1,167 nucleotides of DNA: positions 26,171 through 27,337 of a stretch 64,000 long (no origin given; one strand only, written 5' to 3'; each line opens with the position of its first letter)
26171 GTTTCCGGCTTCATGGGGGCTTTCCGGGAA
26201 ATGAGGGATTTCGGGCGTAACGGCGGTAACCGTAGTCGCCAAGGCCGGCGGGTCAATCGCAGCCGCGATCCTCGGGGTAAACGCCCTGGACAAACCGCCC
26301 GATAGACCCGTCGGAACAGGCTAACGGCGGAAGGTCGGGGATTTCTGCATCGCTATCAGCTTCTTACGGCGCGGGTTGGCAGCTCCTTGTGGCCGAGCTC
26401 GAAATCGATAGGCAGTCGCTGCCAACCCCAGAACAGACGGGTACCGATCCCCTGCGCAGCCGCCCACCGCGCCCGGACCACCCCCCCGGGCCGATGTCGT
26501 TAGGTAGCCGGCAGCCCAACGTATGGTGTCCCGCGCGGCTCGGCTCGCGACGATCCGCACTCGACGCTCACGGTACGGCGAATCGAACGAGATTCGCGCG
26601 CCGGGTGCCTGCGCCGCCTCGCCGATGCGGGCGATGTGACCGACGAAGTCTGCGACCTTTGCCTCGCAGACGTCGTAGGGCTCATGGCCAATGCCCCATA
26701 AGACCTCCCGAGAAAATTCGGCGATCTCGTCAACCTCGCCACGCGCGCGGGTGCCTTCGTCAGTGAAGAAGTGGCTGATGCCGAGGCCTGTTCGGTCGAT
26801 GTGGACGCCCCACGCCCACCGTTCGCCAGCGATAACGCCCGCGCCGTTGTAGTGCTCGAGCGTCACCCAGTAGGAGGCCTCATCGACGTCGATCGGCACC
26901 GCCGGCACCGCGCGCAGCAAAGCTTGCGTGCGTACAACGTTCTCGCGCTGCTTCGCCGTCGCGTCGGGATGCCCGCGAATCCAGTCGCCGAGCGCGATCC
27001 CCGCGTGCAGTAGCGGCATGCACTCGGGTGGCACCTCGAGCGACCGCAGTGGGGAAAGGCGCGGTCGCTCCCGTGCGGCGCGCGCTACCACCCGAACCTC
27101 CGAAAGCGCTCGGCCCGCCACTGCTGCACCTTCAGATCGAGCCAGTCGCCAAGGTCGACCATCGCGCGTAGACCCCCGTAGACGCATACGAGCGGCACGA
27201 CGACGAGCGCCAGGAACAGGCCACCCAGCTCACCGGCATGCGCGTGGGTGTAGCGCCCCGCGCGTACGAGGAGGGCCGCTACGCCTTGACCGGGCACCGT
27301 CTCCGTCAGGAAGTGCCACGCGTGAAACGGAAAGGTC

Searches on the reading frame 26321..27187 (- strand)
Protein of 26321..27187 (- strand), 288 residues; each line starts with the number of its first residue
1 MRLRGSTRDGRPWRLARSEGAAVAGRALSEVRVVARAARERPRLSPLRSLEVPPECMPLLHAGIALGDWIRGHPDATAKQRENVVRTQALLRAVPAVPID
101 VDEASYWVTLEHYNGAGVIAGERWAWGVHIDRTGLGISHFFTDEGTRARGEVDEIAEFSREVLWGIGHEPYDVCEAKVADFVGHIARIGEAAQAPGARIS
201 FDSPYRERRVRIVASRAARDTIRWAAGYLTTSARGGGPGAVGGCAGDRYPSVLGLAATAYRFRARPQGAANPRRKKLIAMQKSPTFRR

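Call 3: search_protein_families(library=pfam, proteins=[window:26321-27187:-], max_evalue=0.01)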
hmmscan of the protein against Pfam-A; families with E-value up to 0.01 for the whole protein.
window:26321-27187:- (288 aa): 0 families

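Call 4: search_protein_families(library=padloc, proteins=[window:26321-27187:-], max_evalue=0.01)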
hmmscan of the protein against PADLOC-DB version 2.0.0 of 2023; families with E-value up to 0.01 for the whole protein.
window:26321-27187:- (288 aa): 0 families
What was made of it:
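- On MADS Mad6 (NF047741): None of the neighbouring ORFs scanned (26321-30649 and 33198-42729) matches a mad model (call 4).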

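Call 81: search_protein_families(library=phrogs, proteins=[window:26321-27187:-], max_evalue=0.001)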
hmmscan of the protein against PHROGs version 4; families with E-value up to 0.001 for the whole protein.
window:26321-27187:- (288 aa): 0 families
